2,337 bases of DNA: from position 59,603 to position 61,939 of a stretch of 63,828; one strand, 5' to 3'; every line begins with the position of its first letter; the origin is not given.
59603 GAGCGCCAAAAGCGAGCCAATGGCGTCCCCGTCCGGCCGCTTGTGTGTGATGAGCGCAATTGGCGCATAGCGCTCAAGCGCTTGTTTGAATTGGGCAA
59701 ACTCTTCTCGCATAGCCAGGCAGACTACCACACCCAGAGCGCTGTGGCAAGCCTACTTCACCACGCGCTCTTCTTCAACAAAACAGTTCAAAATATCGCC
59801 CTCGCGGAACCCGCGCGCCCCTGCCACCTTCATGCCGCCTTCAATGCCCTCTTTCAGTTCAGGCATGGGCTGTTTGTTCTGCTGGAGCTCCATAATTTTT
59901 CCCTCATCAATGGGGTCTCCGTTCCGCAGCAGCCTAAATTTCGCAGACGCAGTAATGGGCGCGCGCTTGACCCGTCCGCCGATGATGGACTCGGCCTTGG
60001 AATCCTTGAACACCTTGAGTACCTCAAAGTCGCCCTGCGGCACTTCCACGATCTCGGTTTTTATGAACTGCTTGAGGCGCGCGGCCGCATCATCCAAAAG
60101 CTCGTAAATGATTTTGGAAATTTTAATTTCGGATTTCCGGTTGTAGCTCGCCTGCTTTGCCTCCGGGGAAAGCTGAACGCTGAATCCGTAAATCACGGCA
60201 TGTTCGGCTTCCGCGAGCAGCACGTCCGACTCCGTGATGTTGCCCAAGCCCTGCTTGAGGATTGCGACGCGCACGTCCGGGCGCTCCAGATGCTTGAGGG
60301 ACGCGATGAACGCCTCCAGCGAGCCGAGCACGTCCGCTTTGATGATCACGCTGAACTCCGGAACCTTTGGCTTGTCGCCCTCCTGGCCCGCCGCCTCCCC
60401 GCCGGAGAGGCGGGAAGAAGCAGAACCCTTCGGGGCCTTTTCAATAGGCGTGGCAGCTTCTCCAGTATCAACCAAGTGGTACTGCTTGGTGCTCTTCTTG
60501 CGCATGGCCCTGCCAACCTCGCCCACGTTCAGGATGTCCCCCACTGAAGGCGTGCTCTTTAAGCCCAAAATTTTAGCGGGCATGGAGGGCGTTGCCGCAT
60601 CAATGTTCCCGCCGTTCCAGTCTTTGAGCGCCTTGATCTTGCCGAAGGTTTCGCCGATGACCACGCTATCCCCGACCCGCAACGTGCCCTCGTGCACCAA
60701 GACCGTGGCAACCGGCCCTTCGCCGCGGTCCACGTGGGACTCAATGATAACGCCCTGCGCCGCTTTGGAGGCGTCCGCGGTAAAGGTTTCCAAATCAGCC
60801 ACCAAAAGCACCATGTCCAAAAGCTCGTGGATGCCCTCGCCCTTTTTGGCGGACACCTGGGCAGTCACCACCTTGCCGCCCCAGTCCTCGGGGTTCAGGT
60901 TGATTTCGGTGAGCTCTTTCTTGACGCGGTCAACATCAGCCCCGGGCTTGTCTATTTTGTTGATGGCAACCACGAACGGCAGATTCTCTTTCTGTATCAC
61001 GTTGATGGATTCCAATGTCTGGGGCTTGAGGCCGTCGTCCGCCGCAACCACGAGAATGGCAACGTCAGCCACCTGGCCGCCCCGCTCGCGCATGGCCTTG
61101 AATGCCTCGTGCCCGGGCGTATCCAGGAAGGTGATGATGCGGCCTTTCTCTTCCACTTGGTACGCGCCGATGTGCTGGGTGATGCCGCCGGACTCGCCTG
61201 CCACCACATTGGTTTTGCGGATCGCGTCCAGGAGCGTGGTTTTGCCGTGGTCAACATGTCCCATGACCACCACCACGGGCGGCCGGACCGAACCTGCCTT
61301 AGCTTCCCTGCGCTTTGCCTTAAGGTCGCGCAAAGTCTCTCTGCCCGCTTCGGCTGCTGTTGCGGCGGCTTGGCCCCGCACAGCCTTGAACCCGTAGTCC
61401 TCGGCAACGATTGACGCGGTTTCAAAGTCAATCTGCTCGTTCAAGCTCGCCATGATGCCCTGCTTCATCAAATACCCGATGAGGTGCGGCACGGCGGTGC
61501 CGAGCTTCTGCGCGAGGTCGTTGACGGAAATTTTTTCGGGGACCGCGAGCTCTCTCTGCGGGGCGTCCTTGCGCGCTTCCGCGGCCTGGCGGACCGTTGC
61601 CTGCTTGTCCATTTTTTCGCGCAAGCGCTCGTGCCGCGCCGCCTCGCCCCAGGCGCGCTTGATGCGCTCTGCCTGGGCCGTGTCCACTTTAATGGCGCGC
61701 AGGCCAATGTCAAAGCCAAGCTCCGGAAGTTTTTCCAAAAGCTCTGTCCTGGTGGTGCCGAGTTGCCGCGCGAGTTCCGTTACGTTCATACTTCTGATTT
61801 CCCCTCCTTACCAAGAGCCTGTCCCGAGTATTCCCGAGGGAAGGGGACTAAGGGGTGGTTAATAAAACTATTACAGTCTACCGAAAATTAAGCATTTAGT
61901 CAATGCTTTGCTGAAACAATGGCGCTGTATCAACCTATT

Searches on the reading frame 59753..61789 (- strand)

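Call 49: search_protein_families(library=pfam, proteins=[window:59753-61789:-], max_evalue=0.00001)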
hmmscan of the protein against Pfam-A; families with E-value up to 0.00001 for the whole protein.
window:59753-61789:- (678 aa): 5 families
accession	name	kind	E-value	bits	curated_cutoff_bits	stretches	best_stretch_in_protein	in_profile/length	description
PF00009.33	GTP_EFTU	-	9.3e-39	133.4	26.5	1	173-328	6-183/188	Elongation factor Tu GTP binding domain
PF11987.13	IF-2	-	7.7e-28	97.2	27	1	473-568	21-116/117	Translation-initiation factor 2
PF22042.2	EF-G_D2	-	4.9e-23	81.5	27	1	344-422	2-83/84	Elongation factor G domain 2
PF04760.21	IF2_N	-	2.2e-19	69.4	25.3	1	84-135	1-53/53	Translation initiation factor IF-2, N-terminal region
PF01926.29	MMR_HSR1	-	1.2e-12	48.3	21.9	1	173-278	2-113/113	50S ribosome-binding GTPase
